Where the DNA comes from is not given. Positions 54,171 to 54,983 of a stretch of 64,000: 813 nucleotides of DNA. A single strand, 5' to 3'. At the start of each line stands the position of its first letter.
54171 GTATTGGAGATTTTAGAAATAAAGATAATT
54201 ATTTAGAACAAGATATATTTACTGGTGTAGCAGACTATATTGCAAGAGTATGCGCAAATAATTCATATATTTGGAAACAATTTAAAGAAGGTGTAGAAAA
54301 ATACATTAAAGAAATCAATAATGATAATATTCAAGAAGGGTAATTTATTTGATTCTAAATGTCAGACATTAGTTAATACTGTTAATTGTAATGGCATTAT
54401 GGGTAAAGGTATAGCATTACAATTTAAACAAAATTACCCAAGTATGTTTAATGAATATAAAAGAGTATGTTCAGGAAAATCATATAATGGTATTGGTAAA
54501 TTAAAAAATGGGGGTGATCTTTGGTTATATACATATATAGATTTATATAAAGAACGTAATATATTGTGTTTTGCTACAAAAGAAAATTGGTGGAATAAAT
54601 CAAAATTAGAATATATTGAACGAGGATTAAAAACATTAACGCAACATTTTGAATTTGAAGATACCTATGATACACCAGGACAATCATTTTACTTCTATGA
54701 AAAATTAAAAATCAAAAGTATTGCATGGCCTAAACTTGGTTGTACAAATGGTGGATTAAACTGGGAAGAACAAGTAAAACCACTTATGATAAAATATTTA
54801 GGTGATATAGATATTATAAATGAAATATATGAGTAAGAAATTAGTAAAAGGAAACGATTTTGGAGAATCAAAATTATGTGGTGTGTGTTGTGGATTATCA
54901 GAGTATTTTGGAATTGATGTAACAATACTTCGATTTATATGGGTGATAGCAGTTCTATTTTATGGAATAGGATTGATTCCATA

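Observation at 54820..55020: PspC-domain mini-membrane protein overlapping the macro gene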

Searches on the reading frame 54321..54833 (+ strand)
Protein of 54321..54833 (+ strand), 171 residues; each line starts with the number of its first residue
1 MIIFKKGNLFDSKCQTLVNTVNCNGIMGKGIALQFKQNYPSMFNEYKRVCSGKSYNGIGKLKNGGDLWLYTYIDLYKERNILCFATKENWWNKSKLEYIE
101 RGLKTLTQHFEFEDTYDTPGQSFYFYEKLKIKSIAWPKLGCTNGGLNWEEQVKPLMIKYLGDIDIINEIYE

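Call 3: search_protein_families(library=pfam, proteins=[window:54321-54833:+], max_evalue=0.01)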
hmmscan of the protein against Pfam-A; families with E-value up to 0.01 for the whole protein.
window:54321-54833:+ (171 aa): 1 family
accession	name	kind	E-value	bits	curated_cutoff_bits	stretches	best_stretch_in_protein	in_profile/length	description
PF01661.27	Macro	-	2.2e-11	44.2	22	1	18-151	1-114/118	Macro domain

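Call 4: search_protein_families(library=phrogs, proteins=[window:54321-54833:+], max_evalue=0.01)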
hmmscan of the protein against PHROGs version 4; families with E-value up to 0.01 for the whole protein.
window:54321-54833:+ (171 aa): 3 families
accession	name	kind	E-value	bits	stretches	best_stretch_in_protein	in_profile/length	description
phrog_335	-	other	3.8e-32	113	1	1-167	55-200/422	phosphatase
phrog_30914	-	unknown function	9.2e-24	85.1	1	1-162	1-139/371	-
phrog_15329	-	unknown function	0.002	19.4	0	127-166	59-97/104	-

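Call 43: search_protein_families(library=ncbifam, proteins=[window:54321-54833:+], max_evalue=0.01)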
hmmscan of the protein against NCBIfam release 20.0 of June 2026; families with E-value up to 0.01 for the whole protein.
window:54321-54833:+ (171 aa): 2 families
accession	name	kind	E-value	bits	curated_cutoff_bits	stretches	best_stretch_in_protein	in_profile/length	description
NF048014.1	antitoxin_DarG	equivalog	2.6e-45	155.2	250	2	2-111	1-103/338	type II toxin-antitoxin system antitoxin DNA ADP-ribosyl glycohydrolase DarG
NF001666.0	PRK00431.2-2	equivalog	0.0045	16.9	246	0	4-37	5-38/164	ADP-ribose-binding protein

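Call 44: search_protein_families(library=padloc, proteins=[window:54321-54833:+], max_evalue=0.01)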
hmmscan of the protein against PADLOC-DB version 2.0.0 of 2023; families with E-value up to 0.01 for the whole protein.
window:54321-54833:+ (171 aa): 1 family
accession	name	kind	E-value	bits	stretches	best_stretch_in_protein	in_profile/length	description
PDLC02990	DarG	-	1.3e-46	157.6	2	1-110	1-100/329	-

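Call 55: search_solved_structures(query=window:54321-54833:+, max_evalue=0.001)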
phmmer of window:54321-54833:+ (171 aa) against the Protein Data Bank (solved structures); distinct sequences matched with E-value up to 0.001: 7.
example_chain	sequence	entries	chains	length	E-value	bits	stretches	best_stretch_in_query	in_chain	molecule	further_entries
5m3i_A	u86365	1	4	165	1e-23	87.5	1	1-106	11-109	RNase III inhibitor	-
5m31_A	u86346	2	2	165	2.7e-23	86.1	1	1-107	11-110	Appr-1-p processing domain protein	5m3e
7omu_AAA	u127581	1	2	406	5.5e-16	62.3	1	6-170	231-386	Macro domain-containing protein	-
6lfu_A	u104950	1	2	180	5.9e-06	29.6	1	2-61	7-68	ADP-ribose 1''-phosphate phosphatase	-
6lft_A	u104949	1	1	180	6.8e-06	29.4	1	2-61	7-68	ADP-ribose 1''-phosphate phosphatase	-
6lfq_A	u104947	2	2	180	1e-05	28.8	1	2-61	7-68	ADP-ribose 1''-phosphate phosphatase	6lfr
6lfs_A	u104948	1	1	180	2.8e-05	27.4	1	2-61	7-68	ADP-ribose 1''-phosphate phosphatase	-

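Call 73: find_homologous_proteins(query=window:54321-54833:+, max_evalue=0.00001)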
Query window:54321-54833:+ (171 aa): 350 proteins with E <= 0.00001 among 359 candidates; the best 120 are listed.
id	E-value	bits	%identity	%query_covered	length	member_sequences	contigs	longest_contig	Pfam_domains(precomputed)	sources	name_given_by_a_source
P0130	2.9e-98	345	88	100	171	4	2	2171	PF01661.28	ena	-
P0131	7.5e-91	321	82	100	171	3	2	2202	PF01661.28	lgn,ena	-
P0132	4.1e-82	293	75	100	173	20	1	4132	PF01661.28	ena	-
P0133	7.6e-77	275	71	100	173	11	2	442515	PF01661.28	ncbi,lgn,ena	-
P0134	2.5e-75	270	69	100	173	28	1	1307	PF01661.28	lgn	-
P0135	1.5e-69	252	66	100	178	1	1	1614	PF01661.28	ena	-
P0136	1.4e-67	245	66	100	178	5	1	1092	PF01661.28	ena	-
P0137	1.3e-59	219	63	100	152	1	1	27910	PF01661.28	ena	-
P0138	4.2e-59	218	64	100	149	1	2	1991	PF01661.28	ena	-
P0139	5.5e-59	217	62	100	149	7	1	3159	PF01661.28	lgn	-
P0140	6.1e-59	217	64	100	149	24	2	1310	PF01661.28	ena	-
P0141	6.8e-59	217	60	100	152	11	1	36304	PF01661.28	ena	-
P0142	7.8e-59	217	61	100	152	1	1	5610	PF01661.28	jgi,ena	-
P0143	1.1e-58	216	64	100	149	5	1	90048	PF01661.28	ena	-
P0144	1.5e-58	216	61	100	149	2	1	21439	PF01661.28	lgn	-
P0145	1.6e-58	216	65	100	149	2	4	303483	PF01661.28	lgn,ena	-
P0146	1.6e-58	216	61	100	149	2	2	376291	PF01661.28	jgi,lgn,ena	-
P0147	2.9e-58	215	63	100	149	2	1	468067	PF01661.28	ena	-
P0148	5.3e-58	214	63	100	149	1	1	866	PF01661.28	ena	-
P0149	5.6e-58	214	63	100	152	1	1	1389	PF01661.28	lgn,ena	-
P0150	5.8e-58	214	60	100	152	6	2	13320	PF01661.28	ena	-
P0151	6.0e-58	214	60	100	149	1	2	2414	PF01661.28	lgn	-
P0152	7.7e-58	213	59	100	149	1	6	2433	PF01661.28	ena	-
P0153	8.2e-58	213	64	100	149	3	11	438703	PF01661.28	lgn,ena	-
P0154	1.0e-57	213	60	100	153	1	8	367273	PF01661.28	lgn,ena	-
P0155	1.1e-57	213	62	100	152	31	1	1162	PF01661.28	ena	-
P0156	1.7e-57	212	62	100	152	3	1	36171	PF01661.28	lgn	-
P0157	2.1e-57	212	64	100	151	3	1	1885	PF01661.28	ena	-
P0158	3.0e-57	212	58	100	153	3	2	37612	PF01661.28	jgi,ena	-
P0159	4.0e-57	211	59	99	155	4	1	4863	PF01661.28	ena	-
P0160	4.9e-57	211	60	100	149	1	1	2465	PF01661.28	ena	-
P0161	7.0e-57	210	64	100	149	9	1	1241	PF01661.28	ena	-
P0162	9.4e-57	210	60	100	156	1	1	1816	PF01661.28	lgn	-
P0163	1.2e-56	210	61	100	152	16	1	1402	PF01661.28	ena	-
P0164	1.4e-56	209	61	100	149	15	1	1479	PF01661.28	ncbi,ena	-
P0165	1.6e-56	209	60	100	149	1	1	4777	PF01661.28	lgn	-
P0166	1.8e-56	209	62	99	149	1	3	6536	PF01661.28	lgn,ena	-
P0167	2.5e-56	208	61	100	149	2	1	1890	PF01661.28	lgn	-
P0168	2.7e-56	208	59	100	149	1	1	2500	PF01661.28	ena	-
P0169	4.6e-56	208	60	100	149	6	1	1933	PF01661.28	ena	-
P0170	4.6e-56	208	62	100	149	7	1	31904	PF01661.28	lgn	-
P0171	6.4e-56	207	58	100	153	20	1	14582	PF01661.28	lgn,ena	-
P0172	9.4e-56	207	58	100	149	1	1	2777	PF01661.28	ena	-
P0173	1.3e-55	206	59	100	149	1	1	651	PF01661.28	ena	-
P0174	1.4e-55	206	61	99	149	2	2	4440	PF01661.28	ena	-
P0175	2.2e-55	205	58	100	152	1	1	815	PF01661.28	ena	-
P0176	2.4e-55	205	59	100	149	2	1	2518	PF01661.28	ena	-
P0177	4.4e-55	204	61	100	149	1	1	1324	PF01661.28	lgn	-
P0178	4.5e-55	204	60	100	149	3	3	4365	PF01661.28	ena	-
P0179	4.9e-55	204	61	100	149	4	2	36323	PF01661.28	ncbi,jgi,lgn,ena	-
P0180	5.0e-55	204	59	100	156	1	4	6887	PF01661.28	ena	-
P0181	6.2e-55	204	58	100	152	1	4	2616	PF01661.28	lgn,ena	-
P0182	7.2e-55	204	61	100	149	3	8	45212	PF01661.28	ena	-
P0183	8.1e-55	204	57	100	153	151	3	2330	PF01661.28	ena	-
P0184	8.3e-55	204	59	100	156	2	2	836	PF01661.28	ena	-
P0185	8.6e-55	204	60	100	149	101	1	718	PF01661.28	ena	-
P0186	9.0e-55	203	59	100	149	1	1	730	PF01661.28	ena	-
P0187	1.5e-54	203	57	100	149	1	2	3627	PF01661.28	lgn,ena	-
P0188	1.7e-54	203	57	100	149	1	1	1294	PF01661.28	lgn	-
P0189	2.0e-54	202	60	100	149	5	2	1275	PF01661.28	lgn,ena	-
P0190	3.4e-54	202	59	100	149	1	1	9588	PF01661.28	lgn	-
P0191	3.5e-54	202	60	100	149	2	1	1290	PF01661.28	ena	-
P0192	4.9e-54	201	61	100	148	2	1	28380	PF01661.28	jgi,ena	-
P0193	6.1e-54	201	60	100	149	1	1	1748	PF01661.28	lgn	-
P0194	7.8e-54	200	59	100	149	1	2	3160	PF01661.28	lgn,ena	-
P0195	8.2e-54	200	54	100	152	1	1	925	PF01661.28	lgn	-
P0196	9.2e-54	200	58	100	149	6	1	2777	PF01661.28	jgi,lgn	jgi:O-acetyl-ADP-ribose deacetylase (regulator of RNase III)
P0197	1.0e-53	200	58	100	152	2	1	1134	PF01661.28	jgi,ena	-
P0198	1.1e-53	200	60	100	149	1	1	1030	PF01661.28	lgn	-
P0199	1.7e-53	199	56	100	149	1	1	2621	PF01661.28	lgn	-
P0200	2.8e-53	199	58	100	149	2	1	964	PF01661.28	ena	-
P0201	3.7e-53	198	58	100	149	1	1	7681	PF01661.28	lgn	-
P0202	3.9e-53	198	59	100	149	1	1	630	PF01661.28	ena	-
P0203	7.5e-53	197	58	100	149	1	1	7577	PF01661.28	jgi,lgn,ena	-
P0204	8.9e-53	197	58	100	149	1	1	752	PF01661.28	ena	-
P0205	9.2e-53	197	58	100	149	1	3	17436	PF01661.28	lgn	-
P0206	9.6e-53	197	58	100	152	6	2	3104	PF01661.28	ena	-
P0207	1.7e-52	196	58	100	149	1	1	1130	PF01661.28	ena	-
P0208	1.9e-52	196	60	100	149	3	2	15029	PF01661.28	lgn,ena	-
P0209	2.1e-52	196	57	100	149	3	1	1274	PF01661.28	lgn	-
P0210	3.0e-52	195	57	100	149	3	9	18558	PF01661.28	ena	-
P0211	3.0e-52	195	57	100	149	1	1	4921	PF01661.28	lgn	-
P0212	5.9e-52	194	58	100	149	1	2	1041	PF01661.28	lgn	-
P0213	5.9e-52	194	59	100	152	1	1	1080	PF01661.28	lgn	-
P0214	7.0e-52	194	61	99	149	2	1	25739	PF01661.28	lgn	-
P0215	8.4e-52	194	55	100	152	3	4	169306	PF01661.28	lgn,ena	-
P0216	2.2e-51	192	58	100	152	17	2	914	PF01661.28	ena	-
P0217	3.1e-51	192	61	100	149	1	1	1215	PF01661.28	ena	-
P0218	4.3e-51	191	56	99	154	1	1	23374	PF01661.28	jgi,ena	-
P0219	6.6e-51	191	58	99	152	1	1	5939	PF01661.28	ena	-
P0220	1.0e-50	190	57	100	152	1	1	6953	PF01661.28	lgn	-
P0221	1.5e-50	190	58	100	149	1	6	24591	PF01661.28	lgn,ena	-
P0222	2.2e-50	189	56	100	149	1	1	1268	PF01661.28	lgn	-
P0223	2.2e-50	189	58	100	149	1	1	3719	PF01661.28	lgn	-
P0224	5.2e-50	188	56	99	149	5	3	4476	PF01661.28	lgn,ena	-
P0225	9.4e-50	187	58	99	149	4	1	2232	PF01661.28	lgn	-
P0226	1.0e-49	187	57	100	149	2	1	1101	PF01661.28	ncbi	-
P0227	3.8e-49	185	57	100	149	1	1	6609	PF01661.28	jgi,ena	jgi:O-acetyl-ADP-ribose deacetylase (regulator of RNase III)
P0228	5.8e-49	185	54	100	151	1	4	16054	PF01661.28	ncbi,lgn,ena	-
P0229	5.1e-48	181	58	92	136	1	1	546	PF01661.28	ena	-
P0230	5.6e-48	181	55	100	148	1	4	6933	PF01661.28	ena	-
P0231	8.3e-48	181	57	100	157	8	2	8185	PF01661.28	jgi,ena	jgi:O-acetyl-ADP-ribose deacetylase (regulator of RNase III)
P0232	3.2e-47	179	56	100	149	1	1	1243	PF01661.28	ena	-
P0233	3.6e-47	179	58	100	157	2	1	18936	PF01661.28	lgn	-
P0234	5.7e-47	178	55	100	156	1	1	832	PF01661.28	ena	-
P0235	6.0e-47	178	55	100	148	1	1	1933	PF01661.28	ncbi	-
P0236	3.1e-46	176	56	100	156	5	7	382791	PF01661.28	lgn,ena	-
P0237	2.4e-45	173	55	100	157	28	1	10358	PF01661.28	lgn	-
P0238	1.7e-44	170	54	100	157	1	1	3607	PF01661.28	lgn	-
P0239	2.4e-44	169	54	100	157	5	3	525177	PF01661.28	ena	-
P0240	4.3e-44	169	53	100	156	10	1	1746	PF01661.28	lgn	-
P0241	5.4e-44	168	53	99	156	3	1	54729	PF01661.28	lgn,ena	-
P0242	1.5e-43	167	51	100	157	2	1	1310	PF01661.28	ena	-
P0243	1.0e-42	164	53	100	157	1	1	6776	PF01661.28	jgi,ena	-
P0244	1.1e-42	164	53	100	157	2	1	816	PF01661.28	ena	-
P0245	2.7e-42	163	53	100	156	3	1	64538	PF01661.28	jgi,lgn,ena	-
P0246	2.8e-42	163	51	100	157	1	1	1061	PF01661.28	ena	-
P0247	3.6e-42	162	53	100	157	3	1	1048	PF01661.28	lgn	-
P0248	4.5e-42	162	54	99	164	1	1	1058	PF01661.28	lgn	-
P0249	1.8e-41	160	52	99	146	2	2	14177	PF01661.28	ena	-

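Call 75: find_encoding_contigs(protein=P0239, flank=4000, max_places=2)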
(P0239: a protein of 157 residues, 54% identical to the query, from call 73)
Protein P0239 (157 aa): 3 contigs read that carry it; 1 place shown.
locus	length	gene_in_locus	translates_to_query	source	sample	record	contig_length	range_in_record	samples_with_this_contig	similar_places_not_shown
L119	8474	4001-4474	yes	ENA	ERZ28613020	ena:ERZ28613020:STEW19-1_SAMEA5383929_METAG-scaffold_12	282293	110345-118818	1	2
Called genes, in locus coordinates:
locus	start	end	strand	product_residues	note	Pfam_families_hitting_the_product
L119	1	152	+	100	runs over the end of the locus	-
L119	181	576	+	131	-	-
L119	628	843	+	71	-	-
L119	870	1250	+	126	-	-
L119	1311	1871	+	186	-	-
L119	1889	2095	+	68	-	-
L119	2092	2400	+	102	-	-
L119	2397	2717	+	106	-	-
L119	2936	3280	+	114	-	-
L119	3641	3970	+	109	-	-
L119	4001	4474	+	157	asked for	PF01661:Macro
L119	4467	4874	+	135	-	PF25311:WDGH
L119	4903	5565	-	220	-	-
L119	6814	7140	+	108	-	PF22992:C2CH-4th_BIRD-IDD (faint)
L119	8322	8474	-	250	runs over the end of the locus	-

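Call 76: find_encoding_contigs(protein=P0236, flank=4000, max_places=2)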
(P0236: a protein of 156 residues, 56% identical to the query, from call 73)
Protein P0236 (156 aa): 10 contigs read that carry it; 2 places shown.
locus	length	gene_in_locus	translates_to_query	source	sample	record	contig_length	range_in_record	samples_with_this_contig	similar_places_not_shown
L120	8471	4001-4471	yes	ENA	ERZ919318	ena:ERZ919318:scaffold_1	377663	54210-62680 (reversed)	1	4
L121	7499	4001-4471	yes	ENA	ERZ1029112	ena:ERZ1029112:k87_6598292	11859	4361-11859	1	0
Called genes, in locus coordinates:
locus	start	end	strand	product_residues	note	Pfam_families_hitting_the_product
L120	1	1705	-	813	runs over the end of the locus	PF22359:Big-like (faint), PF26182:Ig_NUP210_5th (faint), PF02368:Big_2, PF21764:Invasin_D4 (faint), PF23288:KOW6_SPT5 (faint), PF26918:Ig_Eae (faint), PF02368:Big_2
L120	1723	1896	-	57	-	-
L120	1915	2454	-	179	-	-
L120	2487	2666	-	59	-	-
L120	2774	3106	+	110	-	-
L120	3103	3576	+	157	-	-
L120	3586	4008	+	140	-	-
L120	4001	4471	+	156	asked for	PF01661:Macro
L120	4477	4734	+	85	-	-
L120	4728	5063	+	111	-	-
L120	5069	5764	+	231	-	PF13578:Methyltransf_24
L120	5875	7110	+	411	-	PF04542:Sigma70_r2 (weak)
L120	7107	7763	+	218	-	-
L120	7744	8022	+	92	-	-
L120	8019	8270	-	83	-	-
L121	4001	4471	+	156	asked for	PF01661:Macro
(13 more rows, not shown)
